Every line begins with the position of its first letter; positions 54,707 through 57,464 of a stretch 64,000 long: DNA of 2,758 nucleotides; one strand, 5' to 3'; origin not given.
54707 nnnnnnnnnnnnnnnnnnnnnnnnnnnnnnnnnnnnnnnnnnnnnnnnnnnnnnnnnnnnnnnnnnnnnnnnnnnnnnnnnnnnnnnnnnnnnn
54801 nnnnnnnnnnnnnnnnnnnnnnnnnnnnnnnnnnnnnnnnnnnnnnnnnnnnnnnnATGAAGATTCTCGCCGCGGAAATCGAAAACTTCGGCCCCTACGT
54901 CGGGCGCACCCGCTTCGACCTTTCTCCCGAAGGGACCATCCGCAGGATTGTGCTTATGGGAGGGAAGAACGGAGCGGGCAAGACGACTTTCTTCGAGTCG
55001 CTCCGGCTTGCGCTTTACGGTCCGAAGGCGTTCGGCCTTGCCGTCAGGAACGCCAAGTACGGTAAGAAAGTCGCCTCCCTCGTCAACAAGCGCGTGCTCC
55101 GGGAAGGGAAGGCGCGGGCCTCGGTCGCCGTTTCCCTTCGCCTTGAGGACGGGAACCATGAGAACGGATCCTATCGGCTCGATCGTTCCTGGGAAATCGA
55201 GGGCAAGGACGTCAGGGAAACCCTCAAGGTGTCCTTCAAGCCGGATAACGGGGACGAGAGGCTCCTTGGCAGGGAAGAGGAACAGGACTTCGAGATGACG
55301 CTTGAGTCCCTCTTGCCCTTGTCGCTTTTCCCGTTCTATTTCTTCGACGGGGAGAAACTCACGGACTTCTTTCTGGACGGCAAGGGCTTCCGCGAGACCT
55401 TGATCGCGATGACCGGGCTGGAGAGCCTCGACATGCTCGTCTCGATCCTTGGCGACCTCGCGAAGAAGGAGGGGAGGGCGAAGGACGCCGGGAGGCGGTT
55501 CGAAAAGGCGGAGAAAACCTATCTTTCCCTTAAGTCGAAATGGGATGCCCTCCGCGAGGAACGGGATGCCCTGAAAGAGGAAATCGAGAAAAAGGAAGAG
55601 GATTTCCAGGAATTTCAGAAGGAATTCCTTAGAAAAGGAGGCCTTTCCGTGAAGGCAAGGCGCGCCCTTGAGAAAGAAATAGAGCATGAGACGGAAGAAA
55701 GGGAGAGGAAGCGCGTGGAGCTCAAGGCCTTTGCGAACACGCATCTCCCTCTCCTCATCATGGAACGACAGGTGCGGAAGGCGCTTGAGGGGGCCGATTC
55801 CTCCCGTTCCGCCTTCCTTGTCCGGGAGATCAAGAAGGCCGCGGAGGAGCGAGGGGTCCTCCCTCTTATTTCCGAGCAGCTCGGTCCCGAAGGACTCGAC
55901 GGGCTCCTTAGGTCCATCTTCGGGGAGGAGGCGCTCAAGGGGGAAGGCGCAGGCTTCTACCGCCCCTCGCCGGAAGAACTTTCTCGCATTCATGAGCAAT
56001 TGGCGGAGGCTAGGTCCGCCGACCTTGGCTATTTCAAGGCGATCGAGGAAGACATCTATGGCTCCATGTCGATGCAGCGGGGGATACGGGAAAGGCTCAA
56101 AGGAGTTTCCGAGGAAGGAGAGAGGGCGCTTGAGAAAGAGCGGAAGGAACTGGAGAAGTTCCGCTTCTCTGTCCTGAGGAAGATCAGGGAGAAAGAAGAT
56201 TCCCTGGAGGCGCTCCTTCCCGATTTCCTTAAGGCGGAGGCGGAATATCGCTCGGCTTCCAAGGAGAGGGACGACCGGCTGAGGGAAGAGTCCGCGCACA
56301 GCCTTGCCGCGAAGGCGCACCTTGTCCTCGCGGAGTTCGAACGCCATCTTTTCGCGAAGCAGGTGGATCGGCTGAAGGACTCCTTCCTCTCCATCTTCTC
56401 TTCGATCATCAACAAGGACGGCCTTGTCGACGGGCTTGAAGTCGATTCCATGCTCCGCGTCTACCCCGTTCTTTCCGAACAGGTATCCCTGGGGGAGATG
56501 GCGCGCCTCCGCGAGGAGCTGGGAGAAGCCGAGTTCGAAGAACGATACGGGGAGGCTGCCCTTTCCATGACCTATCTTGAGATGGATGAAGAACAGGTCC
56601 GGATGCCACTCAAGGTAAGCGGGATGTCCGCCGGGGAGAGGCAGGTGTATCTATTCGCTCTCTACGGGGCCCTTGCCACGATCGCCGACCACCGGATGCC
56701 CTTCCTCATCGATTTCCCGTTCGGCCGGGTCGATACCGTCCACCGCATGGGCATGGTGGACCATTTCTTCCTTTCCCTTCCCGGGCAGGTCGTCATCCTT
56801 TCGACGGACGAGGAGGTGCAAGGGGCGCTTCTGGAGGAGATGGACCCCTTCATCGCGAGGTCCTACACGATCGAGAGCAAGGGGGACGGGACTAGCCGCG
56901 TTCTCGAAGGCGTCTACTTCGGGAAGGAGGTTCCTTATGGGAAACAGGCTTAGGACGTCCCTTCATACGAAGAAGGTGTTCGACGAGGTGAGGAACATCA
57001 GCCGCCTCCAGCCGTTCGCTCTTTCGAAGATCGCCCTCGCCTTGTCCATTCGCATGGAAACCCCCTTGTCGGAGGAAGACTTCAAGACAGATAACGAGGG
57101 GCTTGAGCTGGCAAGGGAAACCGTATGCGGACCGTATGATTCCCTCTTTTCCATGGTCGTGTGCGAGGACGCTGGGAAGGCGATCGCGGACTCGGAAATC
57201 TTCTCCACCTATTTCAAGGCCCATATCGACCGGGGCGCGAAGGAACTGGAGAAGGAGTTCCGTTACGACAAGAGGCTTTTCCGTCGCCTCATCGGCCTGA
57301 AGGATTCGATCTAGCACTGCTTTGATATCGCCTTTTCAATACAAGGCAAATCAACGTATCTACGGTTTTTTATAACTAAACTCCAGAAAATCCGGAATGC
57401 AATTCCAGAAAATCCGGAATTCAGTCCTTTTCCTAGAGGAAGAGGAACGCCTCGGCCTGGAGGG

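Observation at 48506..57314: Seven-gene co-directional operon: PLD-nuclease/helicase fusion, SMC-like ATPase and two small proteins, followed by dndC, dndD and dndE — candidate new phosphorothioate-linked defence system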

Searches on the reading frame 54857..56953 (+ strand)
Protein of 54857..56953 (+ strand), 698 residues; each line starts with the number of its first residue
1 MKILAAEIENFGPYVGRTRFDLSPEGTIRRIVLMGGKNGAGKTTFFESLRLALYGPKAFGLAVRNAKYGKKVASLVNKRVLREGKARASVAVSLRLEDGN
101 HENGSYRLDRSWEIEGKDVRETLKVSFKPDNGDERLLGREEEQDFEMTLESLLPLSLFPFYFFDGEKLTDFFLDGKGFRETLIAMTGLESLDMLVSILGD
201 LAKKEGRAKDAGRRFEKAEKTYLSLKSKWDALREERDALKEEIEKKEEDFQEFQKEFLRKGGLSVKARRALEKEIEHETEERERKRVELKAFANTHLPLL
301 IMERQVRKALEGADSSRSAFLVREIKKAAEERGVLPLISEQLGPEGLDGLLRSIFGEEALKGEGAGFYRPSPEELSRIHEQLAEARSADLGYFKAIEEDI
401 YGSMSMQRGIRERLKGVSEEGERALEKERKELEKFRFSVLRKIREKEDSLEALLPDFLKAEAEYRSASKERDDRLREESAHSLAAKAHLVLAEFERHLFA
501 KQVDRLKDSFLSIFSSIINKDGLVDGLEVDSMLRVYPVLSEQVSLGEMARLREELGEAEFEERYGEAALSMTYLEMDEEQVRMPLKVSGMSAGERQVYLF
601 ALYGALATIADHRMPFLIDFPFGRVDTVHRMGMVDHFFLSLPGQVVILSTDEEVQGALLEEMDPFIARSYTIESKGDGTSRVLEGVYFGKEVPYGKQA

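Call 4: search_protein_families(library=pfam, proteins=[window:54857-56953:+], max_evalue=0.01)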
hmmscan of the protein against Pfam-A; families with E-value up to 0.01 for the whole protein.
window:54857-56953:+ (698 aa): 6 families
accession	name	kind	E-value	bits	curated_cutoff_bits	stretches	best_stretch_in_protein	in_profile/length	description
PF13476.12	AAA_23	-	1.5e-15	58.9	27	1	7-256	3-199/201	AAA domain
PF13175.12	AAA_15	-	1e-05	25.8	32.1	1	1-283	1-163/374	AAA ATPase domain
PF13304.12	AAA_21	-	0.00072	20.1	27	1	36-121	6-86/304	AAA domain, putative AbiEii toxin, Type IV TA system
PF00005.33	ABC_tran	-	0.0014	19.7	25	0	31-49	13-31/137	ABC transporter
PF13514.12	AAA_27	-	0.0055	16.8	22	0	1-55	1-52/206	AAA domain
PF02183.23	HALZ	-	0.0073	16.9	28.1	0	221-245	13-37/43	Homeobox associated leucine zipper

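Call 5: search_protein_families(library=padloc, proteins=[window:54857-56953:+], max_evalue=0.01)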
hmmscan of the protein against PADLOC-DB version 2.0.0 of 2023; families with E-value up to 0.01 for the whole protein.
window:54857-56953:+ (698 aa): 68 families (the best 25 are shown)
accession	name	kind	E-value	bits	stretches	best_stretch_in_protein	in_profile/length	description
PDLC02668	DndD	-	7e-99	330.6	2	1-531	1-540/659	DndD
PDLC02756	PbeC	-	8.8e-94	313.7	2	1-531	1-539/643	PbeC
PDLC02663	DndD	-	3.9e-83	278.4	3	2-310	2-315/675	DndD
PDLC02740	PbeC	-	1.8e-82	276.2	2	1-531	1-537/648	PbeC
PDLC02667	DndD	-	3.5e-81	271.9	2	7-526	7-532/657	DndD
PDLC02731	PbeC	-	2.5e-74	249.3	2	1-531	1-539/645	PbeC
PDLC02727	PbeC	-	5.5e-53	178.5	2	1-315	1-315/660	PbeC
PDLC02735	PbeC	-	3.7e-49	166.1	2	6-309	6-317/652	PbeC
PDLC02754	PbeC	-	1.3e-46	157.6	2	6-531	6-535/646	PbeC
PDLC02665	DndD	-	3.2e-45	153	2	1-323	1-315/645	DndD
PDLC02664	DndD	-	1.4e-35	120.9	2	2-257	2-268/662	DndD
PDLC02752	PbeC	-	6.2e-34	115.7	2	8-304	8-294/644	PbeC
PDLC02666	DndD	-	1.1e-33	114.8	2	1-318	1-320/665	DndD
PDLC02736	PbeC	-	3.5e-33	113.1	2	582-678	581-676/685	PbeC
PDLC02734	PbeC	-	1.8e-28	97.4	2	7-171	7-161/630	PbeC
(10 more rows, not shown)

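Call 6: search_protein_families(library=ncbifam, proteins=[window:54857-56953:+], max_evalue=0.01)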
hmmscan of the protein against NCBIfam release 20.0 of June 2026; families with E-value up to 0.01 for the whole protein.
window:54857-56953:+ (698 aa): 4 families
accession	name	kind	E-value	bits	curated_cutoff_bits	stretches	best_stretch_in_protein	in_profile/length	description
TIGR03185.1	DNA_S_dndD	equivalog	1.1e-94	318.2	245.85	2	1-531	1-532/650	DNA sulfur modification protein DndD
TIGR00618.1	sbcc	subfamily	2.1e-09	35.9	478.5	1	1-124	1-131/1043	exonuclease subunit SbcC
TIGR00611.2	recf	equivalog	0.0016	17.7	172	0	30-55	22-47/339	DNA replication/repair protein RecF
NF041751.2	sbcc_Staph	equivalog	0.0075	14.3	920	1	1-55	1-53/1007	exonuclease subunit SbcC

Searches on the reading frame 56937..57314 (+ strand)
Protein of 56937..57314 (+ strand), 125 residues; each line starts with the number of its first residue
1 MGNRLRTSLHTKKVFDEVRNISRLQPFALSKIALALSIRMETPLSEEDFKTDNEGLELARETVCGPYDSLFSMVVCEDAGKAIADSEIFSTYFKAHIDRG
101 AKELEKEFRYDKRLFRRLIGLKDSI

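Call 4: search_protein_families(library=pfam, proteins=[window:56937-57314:+], max_evalue=0.01)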
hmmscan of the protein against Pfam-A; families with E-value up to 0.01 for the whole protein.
window:56937-57314:+ (125 aa): 1 family
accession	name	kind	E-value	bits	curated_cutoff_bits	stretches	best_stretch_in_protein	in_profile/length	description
PF08870.17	DndE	-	1.9e-17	64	25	1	4-110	1-109/111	DNA sulphur modification protein DndE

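Call 5: search_protein_families(library=padloc, proteins=[window:56937-57314:+], max_evalue=0.01)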
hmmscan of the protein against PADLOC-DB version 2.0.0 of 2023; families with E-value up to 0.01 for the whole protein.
window:56937-57314:+ (125 aa): 2 families
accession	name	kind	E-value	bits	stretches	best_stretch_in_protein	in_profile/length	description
PDLC02669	DndE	-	5.3e-09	34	1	3-106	6-108/128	DndE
PDLC02671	DndE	-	0.00041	19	1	3-106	4-104/111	DndE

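Call 6: search_protein_families(library=ncbifam, proteins=[window:56937-57314:+], max_evalue=0.01)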
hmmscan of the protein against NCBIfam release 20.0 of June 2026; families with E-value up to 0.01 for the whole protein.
window:56937-57314:+ (125 aa): 1 family
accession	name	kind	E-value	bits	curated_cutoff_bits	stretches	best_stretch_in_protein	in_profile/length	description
TIGR03184.1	DNA_S_dndE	equivalog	6.6e-11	42.6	71.85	1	5-105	1-102/104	DNA sulfur modification protein DndE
